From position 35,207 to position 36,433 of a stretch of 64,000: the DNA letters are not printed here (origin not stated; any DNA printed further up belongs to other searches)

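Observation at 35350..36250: Beta-helix (pectate-lyase-like) module present only in the second giant paralog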

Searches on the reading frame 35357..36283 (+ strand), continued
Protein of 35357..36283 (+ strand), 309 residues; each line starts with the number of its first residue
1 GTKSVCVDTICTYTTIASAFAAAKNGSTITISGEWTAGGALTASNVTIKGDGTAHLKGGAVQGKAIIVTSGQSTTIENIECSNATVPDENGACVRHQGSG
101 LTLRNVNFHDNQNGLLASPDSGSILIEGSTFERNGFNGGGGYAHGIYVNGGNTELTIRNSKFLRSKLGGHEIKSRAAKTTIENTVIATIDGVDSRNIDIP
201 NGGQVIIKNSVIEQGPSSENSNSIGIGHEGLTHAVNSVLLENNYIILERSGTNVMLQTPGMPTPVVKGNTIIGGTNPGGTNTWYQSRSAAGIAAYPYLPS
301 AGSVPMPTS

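Call 45: find_encoding_contigs(protein=P0030, flank=8000, max_places=2)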
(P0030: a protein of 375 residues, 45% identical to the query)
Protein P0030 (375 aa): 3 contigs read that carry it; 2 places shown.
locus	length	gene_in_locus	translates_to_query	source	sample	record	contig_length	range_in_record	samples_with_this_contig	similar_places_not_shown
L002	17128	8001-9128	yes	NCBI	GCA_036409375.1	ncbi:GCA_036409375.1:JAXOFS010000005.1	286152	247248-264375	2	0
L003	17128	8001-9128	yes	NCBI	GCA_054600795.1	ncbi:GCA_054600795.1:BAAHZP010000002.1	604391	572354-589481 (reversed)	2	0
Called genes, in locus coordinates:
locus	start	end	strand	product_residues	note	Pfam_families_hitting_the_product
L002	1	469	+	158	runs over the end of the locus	PF01152:Bac_globin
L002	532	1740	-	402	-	PF00005:ABC_tran, PF13304:AAA_21 (faint)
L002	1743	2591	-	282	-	PF00528:BPD_transp_1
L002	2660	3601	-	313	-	PF04069:OpuAC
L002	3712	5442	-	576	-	PF00732:GMC_oxred_N, PF00890:FAD_binding_2 (faint), PF05199:GMC_oxred_C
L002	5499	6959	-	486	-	PF00171:Aldedh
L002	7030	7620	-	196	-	PF00440:TetR_N, PF13977:TetR_C_6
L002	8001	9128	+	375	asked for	PF13229:Beta_helix (weak)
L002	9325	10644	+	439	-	PF00034:Cytochrom_C (faint), PF03150:CCP_MauG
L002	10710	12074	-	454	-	PF02386:TrkH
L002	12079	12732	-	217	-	PF02254:TrkA_N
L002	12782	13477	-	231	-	PF00072:Response_reg, PF00486:Trans_reg_C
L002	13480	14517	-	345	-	PF13493:DUF4118, PF00512:HisKA, PF02518:HATPase_c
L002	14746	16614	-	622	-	PF00664:ABC_membrane, PF00005:ABC_tran, PF02463:SMC_N (weak)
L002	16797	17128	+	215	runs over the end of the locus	PF00005:ABC_tran, PF02463:SMC_N (faint)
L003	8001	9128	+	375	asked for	PF13229:Beta_helix (weak)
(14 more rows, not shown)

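Call 46: find_encoding_contigs(protein=P0012, flank=8000, max_places=2)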
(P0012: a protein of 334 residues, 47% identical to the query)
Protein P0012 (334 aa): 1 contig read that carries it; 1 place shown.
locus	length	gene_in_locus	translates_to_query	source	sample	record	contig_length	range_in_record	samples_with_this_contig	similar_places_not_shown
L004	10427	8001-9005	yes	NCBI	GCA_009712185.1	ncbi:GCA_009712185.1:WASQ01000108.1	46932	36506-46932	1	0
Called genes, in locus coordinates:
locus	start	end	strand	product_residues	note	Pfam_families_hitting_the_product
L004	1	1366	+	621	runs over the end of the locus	PF08439:Peptidase_M3_N, PF01432:Peptidase_M3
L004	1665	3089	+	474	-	PF00171:Aldedh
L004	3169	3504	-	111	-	-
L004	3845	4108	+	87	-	-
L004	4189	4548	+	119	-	PF00126:HTH_1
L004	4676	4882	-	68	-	PF03459:TOBE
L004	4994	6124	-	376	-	PF00005:ABC_tran, PF03459:TOBE (weak)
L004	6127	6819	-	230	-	PF00528:BPD_transp_1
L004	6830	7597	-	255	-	PF13531:SBP_bac_11, PF01547:SBP_bac_1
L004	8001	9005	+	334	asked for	PF13229:Beta_helix (faint)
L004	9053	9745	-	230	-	-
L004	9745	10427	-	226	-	PF13844:Glyco_transf_41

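Call 47: find_encoding_contigs(protein=P0056, flank=6000, max_places=1)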
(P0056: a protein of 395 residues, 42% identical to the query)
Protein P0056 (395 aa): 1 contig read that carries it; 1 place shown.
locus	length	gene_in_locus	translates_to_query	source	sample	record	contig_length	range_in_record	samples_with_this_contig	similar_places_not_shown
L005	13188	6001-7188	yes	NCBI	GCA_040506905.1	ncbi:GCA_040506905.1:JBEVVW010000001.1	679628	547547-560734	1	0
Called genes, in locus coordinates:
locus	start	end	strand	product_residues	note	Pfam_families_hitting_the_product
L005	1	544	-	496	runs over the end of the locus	PF01943:Polysacc_synt, PF13440:Polysacc_synt_3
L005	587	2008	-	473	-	PF00132:Hexapep, PF14602:Hexapep_2 (weak), PF00685:Sulfotransfer_1, PF13469:Sulfotransfer_3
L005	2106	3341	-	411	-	PF00278:Orn_DAP_Arg_deC, PF02784:Orn_Arg_deC_N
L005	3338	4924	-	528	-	PF00501:AMP-binding, PF13193:AMP-binding_C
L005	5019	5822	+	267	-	PF00089:Trypsin, PF13365:Trypsin_2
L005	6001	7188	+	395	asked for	-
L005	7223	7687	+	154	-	PF01451:LMWPc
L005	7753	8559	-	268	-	PF13489:Methyltransf_23, PF01209:Ubie_methyltran, PF08241:Methyltransf_11, PF08242:Methyltransf_12, PF13649:Methyltransf_25, PF13847:Methyltransf_31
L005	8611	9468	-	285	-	PF00899:ThiF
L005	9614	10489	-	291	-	PF07589:PEP_exosort_dom (weak)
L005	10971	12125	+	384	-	PF21926:FeeM, PF00027:cNMP_binding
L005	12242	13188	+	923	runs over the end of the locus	PF00515:TPR_1 (faint), PF07719:TPR_2 (faint), PF09976:TPR_21 (faint), PF13432:TPR_16 (weak), PF23914:TPR_CcmH_CycH (weak), PF13432:TPR_16, PF14559:TPR_19 (weak), PF25063:ARM_TT21_C (weak), +17 more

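Call 48: find_encoding_contigs(protein=P0080, flank=6000, max_places=1)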
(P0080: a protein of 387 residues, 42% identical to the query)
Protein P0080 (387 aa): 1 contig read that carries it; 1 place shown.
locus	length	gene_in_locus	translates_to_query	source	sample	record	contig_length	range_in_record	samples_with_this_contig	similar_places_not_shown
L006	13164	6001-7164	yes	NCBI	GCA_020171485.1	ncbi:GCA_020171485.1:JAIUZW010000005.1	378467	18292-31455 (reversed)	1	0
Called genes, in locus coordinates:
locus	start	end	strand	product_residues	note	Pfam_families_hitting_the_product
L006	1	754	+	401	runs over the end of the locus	PF20590:DUF6791, PF00899:ThiF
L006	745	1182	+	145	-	PF20137:BubE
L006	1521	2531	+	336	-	PF06189:5-nucleotidase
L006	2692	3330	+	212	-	-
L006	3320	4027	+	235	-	PF00398:RrnaAD (weak), PF13489:Methyltransf_23, PF08241:Methyltransf_11, PF08242:Methyltransf_12, PF13649:Methyltransf_25, PF13847:Methyltransf_31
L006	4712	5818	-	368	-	PF00990:GGDEF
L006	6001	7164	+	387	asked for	PF13229:Beta_helix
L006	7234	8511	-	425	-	PF00890:FAD_binding_2 (weak), PF01266:DAO, PF12831:FAD_oxidored (weak), PF13450:NAD_binding_8 (weak)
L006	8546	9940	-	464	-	PF00120:Gln-synt_C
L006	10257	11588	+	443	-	PF00120:Gln-synt_C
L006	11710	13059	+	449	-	PF00202:Aminotran_3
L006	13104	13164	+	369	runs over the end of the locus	PF01547:SBP_bac_1, PF13416:SBP_bac_8, PF13531:SBP_bac_11, PF13343:SBP_bac_6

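Call 49: find_encoding_contigs(protein=P0010, flank=6000, max_places=1)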
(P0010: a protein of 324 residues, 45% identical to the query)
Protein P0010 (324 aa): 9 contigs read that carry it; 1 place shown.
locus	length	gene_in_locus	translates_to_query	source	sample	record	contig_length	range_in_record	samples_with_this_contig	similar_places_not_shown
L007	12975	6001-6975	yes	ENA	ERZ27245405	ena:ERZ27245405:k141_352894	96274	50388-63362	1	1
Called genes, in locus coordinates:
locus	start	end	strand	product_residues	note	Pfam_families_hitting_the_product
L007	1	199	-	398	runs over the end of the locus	PF13439:Glyco_transf_4, PF13579:Glyco_trans_4_4, PF00534:Glycos_transf_1, PF13692:Glyco_trans_1_4, PF13524:Glyco_trans_1_2 (weak)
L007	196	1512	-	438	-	PF02397:Bac_transf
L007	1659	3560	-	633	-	PF13522:GATase_6, PF13537:GATase_7, PF12481:DUF3700 (weak), PF00733:Asn_synthase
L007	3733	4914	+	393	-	PF13439:Glyco_transf_4 (faint), PF13692:Glyco_trans_1_4, PF13524:Glyco_trans_1_2 (weak)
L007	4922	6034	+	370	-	PF14907:NTP_transf_5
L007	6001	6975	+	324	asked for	PF13229:Beta_helix (faint)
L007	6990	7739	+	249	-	PF02698:DUF218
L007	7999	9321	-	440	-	PF19358:DUF5935, PF04932:Wzy_C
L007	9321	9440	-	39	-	-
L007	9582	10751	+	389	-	PF13439:Glyco_transf_4, PF13579:Glyco_trans_4_4, PF00534:Glycos_transf_1, PF13692:Glyco_trans_1_4, PF13524:Glyco_trans_1_2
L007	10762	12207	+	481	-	PF01943:Polysacc_synt, PF13440:Polysacc_synt_3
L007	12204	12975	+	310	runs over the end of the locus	-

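Call 50: find_encoding_contigs(protein=P0077, flank=6000, max_places=1)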
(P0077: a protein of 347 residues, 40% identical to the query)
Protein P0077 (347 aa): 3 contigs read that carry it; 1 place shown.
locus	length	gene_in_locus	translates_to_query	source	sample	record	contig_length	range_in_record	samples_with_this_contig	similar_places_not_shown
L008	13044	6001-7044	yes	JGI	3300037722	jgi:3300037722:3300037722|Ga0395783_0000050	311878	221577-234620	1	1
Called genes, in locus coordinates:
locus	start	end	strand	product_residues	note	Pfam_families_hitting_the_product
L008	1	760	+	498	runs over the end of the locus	PF02737:3HCDH_N, PF00725:3HCDH, PF13279:4HBT_2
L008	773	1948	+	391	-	PF02771:Acyl-CoA_dh_N, PF02770:Acyl-CoA_dh_M, PF00441:Acyl-CoA_dh_1, PF08028:Acyl-CoA_dh_2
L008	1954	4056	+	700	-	PF13380:CoA_binding_2, PF13607:Succ_CoA_lig, PF13549:ATP-grasp_5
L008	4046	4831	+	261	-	PF00378:ECH_1, PF16113:ECH_2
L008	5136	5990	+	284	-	PF00497:SBP_bac_3, PF09084:NMT1 (weak)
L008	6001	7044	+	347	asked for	-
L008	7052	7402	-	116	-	-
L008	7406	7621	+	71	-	-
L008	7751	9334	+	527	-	PF00496:SBP_bac_5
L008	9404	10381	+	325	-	PF19300:BPD_transp_1_N, PF00528:BPD_transp_1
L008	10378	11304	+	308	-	PF12911:OppC_N, PF00528:BPD_transp_1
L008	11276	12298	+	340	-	PF00005:ABC_tran, PF13304:AAA_21 (faint), PF08352:oligo_HPY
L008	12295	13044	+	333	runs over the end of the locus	PF00005:ABC_tran, PF08352:oligo_HPY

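Call 61: search_protein_representatives(protein=window:35357-36253:+)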
Query: 299 residues. Proteins with E-value up to 0.001 (for the whole library): 3259; up to 1e-10: 2356; up to 1e-30: 590. The best 150 are listed.
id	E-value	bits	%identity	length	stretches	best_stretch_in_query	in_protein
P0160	7.9e-179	609.5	93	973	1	1-299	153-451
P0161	2.6e-138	476.6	47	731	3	1-298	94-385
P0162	1.3e-93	329.9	57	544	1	3-299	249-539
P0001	1.1e-91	323.5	57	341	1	12-299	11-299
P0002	4.8e-87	308.3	53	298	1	5-299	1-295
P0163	1.5e-86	306.7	41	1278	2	9-299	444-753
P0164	9.0e-84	297.6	39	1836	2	10-295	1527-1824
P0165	8.8e-80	284.5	55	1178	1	11-299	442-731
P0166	9.0e-78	277.8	52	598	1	9-299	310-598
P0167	9.4e-78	277.8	34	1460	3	10-277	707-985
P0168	2.4e-74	266.6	48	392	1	5-299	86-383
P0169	2.1e-72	260.2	48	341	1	4-297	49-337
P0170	2.3e-71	256.8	48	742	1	11-299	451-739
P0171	4.0e-71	256.0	52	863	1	12-299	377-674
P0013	1.8e-70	253.9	49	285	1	24-299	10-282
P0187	1.1e-64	234.9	46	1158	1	14-296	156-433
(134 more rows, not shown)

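Call 63: find_encoding_contigs(protein=P0160, flank=10000, max_places=4)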
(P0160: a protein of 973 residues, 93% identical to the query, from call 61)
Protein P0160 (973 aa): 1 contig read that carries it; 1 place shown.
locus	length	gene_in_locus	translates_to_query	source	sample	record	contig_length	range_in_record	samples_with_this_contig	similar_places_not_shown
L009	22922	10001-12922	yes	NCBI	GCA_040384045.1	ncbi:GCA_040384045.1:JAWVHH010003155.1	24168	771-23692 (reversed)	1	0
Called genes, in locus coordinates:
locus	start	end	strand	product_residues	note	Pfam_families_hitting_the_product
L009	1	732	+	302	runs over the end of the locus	PF00231:ATP-synt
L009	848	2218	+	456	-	PF02874:ATP-synt_ab_N, PF00006:ATP-synt_ab, PF22919:ATP-synt_VA_C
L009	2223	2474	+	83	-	PF02823:ATP-synt_DE_N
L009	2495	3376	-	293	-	PF02424:ApbE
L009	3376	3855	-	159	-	-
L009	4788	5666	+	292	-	PF00175:NAD_binding_1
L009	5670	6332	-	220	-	PF03167:UDG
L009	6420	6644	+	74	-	PF09834:DUF2061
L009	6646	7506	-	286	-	PF01149:Fapy_DNA_glyco, PF06831:H2TH, PF06827:zf-FPG_IleRS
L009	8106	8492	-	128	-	-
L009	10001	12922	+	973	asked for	PF13229:Beta_helix, PF13385:Laminin_G_3, PF01471:PG_binding_1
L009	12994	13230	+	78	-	-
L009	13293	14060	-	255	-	PF00106:adh_short, PF13561:adh_short_C2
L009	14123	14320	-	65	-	-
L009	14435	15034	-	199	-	-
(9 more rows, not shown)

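Call 67: search_protein_families(library=pfam, proteins=[P0161, P0163, P0164, P0165, P0167, P0171, P0187], max_evalue=0.0001)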
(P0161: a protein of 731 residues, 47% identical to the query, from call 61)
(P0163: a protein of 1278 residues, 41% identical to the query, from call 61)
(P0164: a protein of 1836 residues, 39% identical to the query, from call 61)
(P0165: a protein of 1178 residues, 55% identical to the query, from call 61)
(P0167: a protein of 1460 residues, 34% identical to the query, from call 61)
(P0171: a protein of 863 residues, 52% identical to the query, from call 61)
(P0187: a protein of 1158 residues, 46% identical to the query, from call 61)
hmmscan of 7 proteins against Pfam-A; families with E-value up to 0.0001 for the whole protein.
P0161 (731 aa): 1 family
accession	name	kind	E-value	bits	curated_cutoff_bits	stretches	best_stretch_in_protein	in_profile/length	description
PF13229.12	Beta_helix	-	7.8e-13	48.8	25.9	1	481-585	27-124/158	Right handed beta helix region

P0163 (1278 aa): 2 families
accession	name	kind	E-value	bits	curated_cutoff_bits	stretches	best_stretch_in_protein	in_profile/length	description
PF19030.6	TSP1_ADAMTS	-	6.5e-49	164.5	23.8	4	954-1008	1-55/55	Thrombospondin type 1 domain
PF00090.25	TSP_1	-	3.9e-06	27.4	21.6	0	834-884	6-49/49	Thrombospondin type 1 domain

P0164 (1836 aa): 2 families
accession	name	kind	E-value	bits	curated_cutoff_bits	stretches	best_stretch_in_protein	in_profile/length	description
PF13229.12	Beta_helix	-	2.9e-21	76.2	25.9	3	828-1028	3-156/158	Right handed beta helix region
PF05048.19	NosD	-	1.6e-06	28.2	23.6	1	974-1033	90-150/212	Periplasmic copper-binding protein (NosD)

P0165 (1178 aa): 9 families
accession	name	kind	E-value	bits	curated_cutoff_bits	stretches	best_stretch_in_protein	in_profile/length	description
PF17963.7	Big_9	-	6.7e-46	155.6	23.6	2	835-920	3-88/89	Bacterial Ig domain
PF17892.7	Cadherin_5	-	5e-37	126.1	26.5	2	834-922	3-97/98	Cadherin-like domain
PF17803.7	Cadherin_4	-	1.5e-29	102.7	25.1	2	823-890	1-71/71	Bacterial cadherin-like domain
PF00354.24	Pentaxin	-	1.4e-20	74.3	25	1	980-1114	34-170/194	Pentaxin family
PF13385.13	Laminin_G_3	-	7.7e-17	62.3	27.6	1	969-1106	16-149/151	Concanavalin A-like lectin/glucanases superfamily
PF19076.6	CshA_repeat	-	5.2e-09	37.1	27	1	864-922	44-103/103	Surface adhesin CshA repetitive domain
PF13229.12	Beta_helix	-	2.9e-08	33.9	25.9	1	474-614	5-135/158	Right handed beta helix region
PF24981.1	Beta-prop_ATRN-LZTR1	-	5.9e-06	26.2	50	1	136-291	106-247/289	Attractin/LZTR1 beta-propeller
PF02210.31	Laminin_G_2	-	7.6e-05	23.6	22.9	0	1019-1097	45-123/126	Laminin G domain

P0167 (1460 aa): 1 family
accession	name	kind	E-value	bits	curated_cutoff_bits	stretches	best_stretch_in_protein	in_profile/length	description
PF16841.11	CBM60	-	7.7e-42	142.1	28.2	3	1098-1181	6-82/91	Ca-dependent carbohydrate-binding module xylan-binding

P0171 (863 aa): 5 families
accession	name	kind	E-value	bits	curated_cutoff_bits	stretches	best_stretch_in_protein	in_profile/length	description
PF17963.7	Big_9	-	2.8e-39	134.3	23.6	2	778-859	7-88/89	Bacterial Ig domain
PF17892.7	Cadherin_5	-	3.2e-29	101.1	26.5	2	784-861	16-97/98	Cadherin-like domain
PF17803.7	Cadherin_4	-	2.6e-20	73.2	25.1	2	682-738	12-71/71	Bacterial cadherin-like domain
PF13229.12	Beta_helix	-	1.5e-08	34.9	25.9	1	424-572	21-157/158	Right handed beta helix region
PF19076.6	CshA_repeat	-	6.6e-06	27.2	27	0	766-860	22-102/103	Surface adhesin CshA repetitive domain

P0187 (1158 aa): 1 family
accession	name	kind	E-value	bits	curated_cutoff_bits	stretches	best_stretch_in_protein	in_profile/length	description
PF13229.12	Beta_helix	-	1.6e-07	31.5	25.9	0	236-404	2-155/158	Right handed beta helix region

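Call 71: find_related_loci(query=window:35357-36253:+, collection=metagenome_contigs, flank=10000)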
Query window:35357-36253:+ (299 aa) in metagenome_contigs; peptide patterns used: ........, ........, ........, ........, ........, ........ (x = any residue, [..] = any of these).
113 stretches matched a pattern; 2 encode a relative of the query (tblastn E <= 1e-3); 2 distinct loci.
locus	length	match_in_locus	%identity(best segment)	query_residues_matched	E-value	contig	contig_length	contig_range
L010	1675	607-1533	42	11-299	1e-80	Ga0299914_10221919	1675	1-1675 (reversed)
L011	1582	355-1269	43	11-296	8e-80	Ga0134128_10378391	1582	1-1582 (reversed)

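Call 81: find_encoding_contigs(protein=P0162, flank=5000, max_places=2)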
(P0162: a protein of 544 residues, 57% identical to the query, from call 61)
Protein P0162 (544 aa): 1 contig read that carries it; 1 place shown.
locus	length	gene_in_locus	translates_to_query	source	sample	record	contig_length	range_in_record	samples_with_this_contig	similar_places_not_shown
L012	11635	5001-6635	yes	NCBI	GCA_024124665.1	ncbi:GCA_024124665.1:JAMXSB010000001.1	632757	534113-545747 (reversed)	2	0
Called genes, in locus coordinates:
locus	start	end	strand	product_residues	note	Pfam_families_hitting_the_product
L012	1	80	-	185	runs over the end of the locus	PF07638:Sigma70_ECF, PF08281:Sigma70_r4_2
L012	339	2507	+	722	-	-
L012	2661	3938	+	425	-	-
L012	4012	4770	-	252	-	PF13349:DUF4097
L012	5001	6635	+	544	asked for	PF00041:fn3 (weak)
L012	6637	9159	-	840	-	PF21474:DNApolII_N (weak), PF22587:DNApolII_insertion (weak), PF03104:DNA_pol_B_exo1, PF00136:DNA_pol_B, PF03175:DNA_pol_B_2 (weak)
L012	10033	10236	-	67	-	-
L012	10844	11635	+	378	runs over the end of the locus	-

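Call 82: find_encoding_contigs(protein=P0165, flank=5000, max_places=2)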
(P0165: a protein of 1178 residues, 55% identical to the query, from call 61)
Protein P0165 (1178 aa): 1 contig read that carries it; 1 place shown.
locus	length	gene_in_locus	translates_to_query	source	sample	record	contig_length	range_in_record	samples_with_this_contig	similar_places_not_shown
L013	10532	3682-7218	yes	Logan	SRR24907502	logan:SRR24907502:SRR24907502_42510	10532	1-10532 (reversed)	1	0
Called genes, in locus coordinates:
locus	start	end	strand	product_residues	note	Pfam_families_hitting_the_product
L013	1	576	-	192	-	?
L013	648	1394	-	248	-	-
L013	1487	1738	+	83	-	PF00550:PP-binding (weak)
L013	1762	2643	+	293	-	PF02129:Peptidase_S15 (weak), PF12146:Hydrolase_4 (weak)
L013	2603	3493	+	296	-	PF12146:Hydrolase_4, PF12697:Abhydrolase_6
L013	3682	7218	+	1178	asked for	PF13229:Beta_helix, PF17803:Cadherin_4, PF17892:Cadherin_5, PF17963:Big_9, PF17803:Cadherin_4, PF17892:Cadherin_5, PF17963:Big_9, PF13385:Laminin_G_3, +2 more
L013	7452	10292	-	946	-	-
